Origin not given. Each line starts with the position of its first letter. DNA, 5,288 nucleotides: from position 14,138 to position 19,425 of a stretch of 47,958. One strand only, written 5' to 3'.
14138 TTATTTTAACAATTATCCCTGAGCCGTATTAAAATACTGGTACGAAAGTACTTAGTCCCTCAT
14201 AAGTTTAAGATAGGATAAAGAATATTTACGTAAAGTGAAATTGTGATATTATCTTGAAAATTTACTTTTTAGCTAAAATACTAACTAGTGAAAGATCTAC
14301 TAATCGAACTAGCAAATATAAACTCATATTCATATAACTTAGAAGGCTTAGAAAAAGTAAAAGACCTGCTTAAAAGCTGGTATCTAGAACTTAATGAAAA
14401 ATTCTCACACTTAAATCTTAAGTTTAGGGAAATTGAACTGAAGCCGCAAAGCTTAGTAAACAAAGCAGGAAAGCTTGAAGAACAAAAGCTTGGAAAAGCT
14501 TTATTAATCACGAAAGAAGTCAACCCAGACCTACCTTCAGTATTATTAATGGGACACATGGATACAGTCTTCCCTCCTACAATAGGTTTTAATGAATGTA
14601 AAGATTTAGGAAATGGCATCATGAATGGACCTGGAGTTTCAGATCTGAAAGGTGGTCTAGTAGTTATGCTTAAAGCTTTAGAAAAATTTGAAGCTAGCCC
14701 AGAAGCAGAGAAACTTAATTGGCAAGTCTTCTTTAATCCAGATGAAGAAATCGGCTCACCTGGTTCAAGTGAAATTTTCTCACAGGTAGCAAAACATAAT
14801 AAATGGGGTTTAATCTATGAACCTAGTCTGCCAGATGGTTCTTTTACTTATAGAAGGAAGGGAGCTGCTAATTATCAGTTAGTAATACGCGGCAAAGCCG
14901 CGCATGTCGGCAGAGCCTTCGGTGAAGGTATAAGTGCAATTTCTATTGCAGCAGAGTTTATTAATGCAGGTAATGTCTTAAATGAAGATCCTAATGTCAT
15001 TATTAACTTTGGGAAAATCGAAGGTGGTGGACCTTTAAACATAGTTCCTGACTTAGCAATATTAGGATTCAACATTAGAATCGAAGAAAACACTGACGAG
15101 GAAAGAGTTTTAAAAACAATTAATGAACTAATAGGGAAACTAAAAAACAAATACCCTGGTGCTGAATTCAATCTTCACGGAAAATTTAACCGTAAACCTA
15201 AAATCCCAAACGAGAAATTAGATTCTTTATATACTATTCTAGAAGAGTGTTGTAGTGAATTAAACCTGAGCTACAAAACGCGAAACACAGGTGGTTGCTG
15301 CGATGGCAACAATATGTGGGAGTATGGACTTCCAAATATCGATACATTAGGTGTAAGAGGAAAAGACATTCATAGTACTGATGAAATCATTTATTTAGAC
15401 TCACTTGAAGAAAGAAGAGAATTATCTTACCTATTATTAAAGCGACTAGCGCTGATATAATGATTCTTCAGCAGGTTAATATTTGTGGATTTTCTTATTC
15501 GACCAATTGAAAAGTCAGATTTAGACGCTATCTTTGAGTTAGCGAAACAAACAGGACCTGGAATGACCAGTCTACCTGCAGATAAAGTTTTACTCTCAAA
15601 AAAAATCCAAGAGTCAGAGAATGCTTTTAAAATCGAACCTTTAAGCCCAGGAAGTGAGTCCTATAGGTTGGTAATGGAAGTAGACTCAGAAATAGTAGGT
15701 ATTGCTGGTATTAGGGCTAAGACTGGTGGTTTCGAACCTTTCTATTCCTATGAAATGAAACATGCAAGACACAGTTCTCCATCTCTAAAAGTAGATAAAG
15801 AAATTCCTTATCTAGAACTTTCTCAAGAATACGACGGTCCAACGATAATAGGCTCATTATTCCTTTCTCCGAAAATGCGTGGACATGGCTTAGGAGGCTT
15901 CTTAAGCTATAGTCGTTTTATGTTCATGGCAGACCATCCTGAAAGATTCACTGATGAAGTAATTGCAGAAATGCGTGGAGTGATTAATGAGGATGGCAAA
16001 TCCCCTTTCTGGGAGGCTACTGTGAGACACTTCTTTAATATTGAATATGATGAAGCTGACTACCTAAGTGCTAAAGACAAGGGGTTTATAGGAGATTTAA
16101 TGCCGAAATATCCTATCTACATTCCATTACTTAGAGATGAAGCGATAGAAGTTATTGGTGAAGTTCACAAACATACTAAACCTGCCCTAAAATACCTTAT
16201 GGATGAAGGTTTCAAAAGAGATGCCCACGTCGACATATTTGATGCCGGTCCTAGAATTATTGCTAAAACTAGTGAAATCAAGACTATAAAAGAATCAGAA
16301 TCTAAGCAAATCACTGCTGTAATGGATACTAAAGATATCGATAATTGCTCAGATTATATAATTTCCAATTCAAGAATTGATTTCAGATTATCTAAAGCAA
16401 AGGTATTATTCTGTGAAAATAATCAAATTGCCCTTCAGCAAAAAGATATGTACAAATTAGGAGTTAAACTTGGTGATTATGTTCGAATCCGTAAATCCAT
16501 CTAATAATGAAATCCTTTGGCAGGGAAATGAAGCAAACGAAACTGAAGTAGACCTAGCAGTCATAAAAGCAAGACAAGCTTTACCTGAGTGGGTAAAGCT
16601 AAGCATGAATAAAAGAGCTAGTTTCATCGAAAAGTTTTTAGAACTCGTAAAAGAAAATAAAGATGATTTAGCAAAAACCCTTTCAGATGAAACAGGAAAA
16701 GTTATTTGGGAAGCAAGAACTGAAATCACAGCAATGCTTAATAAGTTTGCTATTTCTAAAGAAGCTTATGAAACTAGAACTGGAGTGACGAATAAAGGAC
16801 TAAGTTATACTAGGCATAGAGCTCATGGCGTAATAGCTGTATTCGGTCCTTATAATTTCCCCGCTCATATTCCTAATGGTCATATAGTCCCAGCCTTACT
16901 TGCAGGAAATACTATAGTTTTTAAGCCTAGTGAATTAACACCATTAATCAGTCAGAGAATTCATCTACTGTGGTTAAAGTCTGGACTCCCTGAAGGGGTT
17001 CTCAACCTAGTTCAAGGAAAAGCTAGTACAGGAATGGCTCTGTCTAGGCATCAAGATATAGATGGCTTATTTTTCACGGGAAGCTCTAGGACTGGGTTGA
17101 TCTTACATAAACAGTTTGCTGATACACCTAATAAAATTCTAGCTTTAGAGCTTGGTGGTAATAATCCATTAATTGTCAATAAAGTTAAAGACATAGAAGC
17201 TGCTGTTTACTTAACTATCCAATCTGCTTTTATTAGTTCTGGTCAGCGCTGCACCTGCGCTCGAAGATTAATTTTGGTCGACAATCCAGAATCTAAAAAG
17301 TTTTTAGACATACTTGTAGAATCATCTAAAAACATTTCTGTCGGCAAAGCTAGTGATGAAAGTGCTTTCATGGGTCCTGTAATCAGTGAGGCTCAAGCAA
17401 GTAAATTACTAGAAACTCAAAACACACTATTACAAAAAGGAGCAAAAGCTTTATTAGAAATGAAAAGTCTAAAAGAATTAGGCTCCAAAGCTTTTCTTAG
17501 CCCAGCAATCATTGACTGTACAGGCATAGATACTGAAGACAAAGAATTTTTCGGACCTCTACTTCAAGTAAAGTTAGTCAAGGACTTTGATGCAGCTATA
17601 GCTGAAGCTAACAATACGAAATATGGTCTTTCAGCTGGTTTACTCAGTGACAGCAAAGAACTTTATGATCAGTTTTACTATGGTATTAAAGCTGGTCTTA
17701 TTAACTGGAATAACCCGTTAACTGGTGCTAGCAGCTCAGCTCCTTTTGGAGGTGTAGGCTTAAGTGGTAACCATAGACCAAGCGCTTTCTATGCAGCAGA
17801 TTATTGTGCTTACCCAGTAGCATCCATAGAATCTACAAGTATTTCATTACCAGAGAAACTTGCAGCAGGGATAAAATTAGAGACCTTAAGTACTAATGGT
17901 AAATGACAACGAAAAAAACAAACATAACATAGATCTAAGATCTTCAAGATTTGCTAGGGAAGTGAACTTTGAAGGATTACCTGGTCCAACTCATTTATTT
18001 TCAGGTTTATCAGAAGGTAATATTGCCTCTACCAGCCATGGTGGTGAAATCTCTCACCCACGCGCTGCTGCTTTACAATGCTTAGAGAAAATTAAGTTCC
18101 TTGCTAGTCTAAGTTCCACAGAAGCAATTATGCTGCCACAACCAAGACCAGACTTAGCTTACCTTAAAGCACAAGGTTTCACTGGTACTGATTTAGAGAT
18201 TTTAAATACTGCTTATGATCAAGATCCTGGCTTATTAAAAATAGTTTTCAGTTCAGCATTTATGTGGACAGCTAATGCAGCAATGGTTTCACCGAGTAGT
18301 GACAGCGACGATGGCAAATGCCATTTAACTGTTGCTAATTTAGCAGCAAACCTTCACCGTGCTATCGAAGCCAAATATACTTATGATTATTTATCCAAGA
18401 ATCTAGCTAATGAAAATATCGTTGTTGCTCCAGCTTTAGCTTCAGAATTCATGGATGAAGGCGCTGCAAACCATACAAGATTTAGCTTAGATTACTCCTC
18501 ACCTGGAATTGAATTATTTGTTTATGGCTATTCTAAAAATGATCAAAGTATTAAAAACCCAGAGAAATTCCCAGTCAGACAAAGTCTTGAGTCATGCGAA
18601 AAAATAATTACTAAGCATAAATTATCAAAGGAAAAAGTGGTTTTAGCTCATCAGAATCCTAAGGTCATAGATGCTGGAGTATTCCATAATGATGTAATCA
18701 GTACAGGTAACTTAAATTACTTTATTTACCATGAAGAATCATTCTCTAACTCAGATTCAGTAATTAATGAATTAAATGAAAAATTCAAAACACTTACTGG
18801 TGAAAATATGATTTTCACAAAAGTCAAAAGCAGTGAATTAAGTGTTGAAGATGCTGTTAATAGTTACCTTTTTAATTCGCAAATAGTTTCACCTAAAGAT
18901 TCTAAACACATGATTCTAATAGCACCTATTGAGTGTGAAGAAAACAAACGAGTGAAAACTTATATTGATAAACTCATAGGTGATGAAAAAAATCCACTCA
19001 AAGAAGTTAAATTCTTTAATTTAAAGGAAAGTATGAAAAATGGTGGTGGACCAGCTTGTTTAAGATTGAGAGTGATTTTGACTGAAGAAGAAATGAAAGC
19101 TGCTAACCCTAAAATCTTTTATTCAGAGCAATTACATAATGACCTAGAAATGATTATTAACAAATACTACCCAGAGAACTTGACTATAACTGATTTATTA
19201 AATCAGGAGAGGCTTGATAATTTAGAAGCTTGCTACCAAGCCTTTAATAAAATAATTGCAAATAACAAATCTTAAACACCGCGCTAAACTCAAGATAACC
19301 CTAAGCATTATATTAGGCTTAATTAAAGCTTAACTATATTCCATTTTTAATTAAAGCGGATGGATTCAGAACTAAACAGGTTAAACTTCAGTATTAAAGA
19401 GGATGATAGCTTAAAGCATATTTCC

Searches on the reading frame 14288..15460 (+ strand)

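Call 5: search_protein_families(library=pfam, proteins=[window:14288-15460:+], max_evalue=0.1)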
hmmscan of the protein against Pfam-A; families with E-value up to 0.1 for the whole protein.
window:14288-15460:+ (390 aa): 4 families
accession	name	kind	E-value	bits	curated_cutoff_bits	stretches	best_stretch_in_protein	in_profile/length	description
PF01546.33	Peptidase_M20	-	9.4e-23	81.6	24.6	1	86-384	1-204/206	Peptidase family M20/M25/M40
PF07687.19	M20_dimer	-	3.8e-18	65.8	21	1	189-289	2-106/107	Peptidase dimerisation domain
PF05343.19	Peptidase_M42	-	6.5e-05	22.6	23.2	0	314-379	225-292/292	M42 glutamyl aminopeptidase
PF04389.22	Peptidase_M28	-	0.00015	22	21.3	1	84-165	14-78/193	Peptidase family M28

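Call 6: search_protein_families(library=ncbifam, proteins=[window:14288-15460:+], max_evalue=0.1)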
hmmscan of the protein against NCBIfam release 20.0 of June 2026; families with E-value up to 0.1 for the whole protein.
window:14288-15460:+ (390 aa): 43 families (the best 25 are shown)
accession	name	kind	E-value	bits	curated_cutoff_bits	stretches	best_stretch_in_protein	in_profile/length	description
NF005602.0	PRK07338.1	equivalog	2.3e-128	428.3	357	1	1-388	21-400/409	hydrolase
NF004788.0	PRK06133.1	subfamily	1.2e-41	143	349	1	3-384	48-410/417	glutamate carboxypeptidase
NF005678.0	PRK07473.1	equivalog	1.1e-40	139.7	386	1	80-387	73-375/376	M20/M25/M40 family metallo-hydrolase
TIGR01910.1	DapE-ArgE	subfamily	3.9e-26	92.1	217.6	1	7-375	6-369/373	ArgE/DapE family deacylase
TIGR01883.1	PepT-like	hypoth_equivalog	2.6e-19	69.4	274.25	1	64-378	44-354/361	peptidase T-like protein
NF006365.0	PRK08588.1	subfamily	4.1e-18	65.9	289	1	83-374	65-367/383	succinyl-diaminopimelate desuccinylase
NF009557.0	PRK13009.1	equivalog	7.8e-18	64.8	284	1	83-387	60-374/377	succinyl-diaminopimelate desuccinylase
NF006400.0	PRK08651.1-3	equivalog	1.8e-17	63.3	374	1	53-388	56-407/410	succinyl-diaminopimelate desuccinylase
TIGR01900.1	dapE-gram_pos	equivalog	2.5e-17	62.8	304.2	1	57-284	33-263/351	succinyl-diaminopimelate desuccinylase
NF005710.0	PRK07522.1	subfamily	1.3e-16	60.7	412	1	82-313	69-318/391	acetylornithine deacetylase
NF006399.0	PRK08651.1-2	equivalog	4.2e-16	59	381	2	69-220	53-205/405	succinyl-diaminopimelate desuccinylase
TIGR01892.1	AcOrn-deacetyl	equivalog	5.7e-15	55.2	297.7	1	84-320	61-306/365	acetylornithine deacetylase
TIGR01246.1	dapE_proteo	equivalog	8.8e-15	54.6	361.8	1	72-387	47-370/370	succinyl-diaminopimelate desuccinylase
TIGR01880.1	Ac-peptdase-euk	subfamily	2.7e-13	49.4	338.6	2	223-351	235-360/401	N-acyl-aliphatic-L-amino acid amidohydrolase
NF003976.0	PRK05469.1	subfamily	5.4e-13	48.6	255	1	118-378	140-396/409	tripeptide aminopeptidase PepT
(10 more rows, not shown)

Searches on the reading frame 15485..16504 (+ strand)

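Call 5: search_protein_families(library=pfam, proteins=[window:15485-16504:+], max_evalue=0.1)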
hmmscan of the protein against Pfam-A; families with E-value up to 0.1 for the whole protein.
window:15485-16504:+ (339 aa): 1 family
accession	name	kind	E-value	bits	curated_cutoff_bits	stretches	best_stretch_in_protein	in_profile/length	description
PF04958.18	AstA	-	3.3e-116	388.1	29.4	1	3-335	2-335/337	Arginine N-succinyltransferase beta subunit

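Call 6: search_protein_families(library=ncbifam, proteins=[window:15485-16504:+], max_evalue=0.1)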
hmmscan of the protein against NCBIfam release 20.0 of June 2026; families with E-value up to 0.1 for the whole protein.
window:15485-16504:+ (339 aa): 4 families
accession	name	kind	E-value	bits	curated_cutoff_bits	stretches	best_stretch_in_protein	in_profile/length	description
TIGR03243.1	arg_catab_AOST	subfamily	2.2e-108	362.1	284.35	1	4-335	1-332/335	arginine and ornithine succinyltransferase subunits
TIGR03244.1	arg_catab_AstA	equivalog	3.8e-102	341.6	391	1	4-335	1-333/336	arginine N-succinyltransferase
TIGR03245.1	arg_AOST_alph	equivalog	3.7e-88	296.4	458.8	1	5-335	2-333/336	arginine/ornithine succinyltransferase subunit alpha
NF007770.0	PRK10456.1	equivalog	2.8e-81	273.4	521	1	4-335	3-334/344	arginine N-succinyltransferase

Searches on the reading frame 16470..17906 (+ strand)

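Call 9: search_protein_families(library=pfam, proteins=[window:16470-17906:+], max_evalue=0.001)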
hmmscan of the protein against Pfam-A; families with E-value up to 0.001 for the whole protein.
window:16470-17906:+ (478 aa): 1 family
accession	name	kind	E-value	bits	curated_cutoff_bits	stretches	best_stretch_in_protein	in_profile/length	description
PF00171.27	Aldedh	-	2.3e-114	382.9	23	1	5-443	9-452/461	Aldehyde dehydrogenase family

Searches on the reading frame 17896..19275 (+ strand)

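Call 9: search_protein_families(library=pfam, proteins=[window:17896-19275:+], max_evalue=0.001)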
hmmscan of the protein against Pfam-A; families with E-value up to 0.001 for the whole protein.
window:17896-19275:+ (459 aa): 1 family
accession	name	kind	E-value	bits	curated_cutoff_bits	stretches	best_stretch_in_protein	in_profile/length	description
PF04996.17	AstB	-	3.2e-152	507.8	27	1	21-454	3-434/443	Succinylarginine dihydrolase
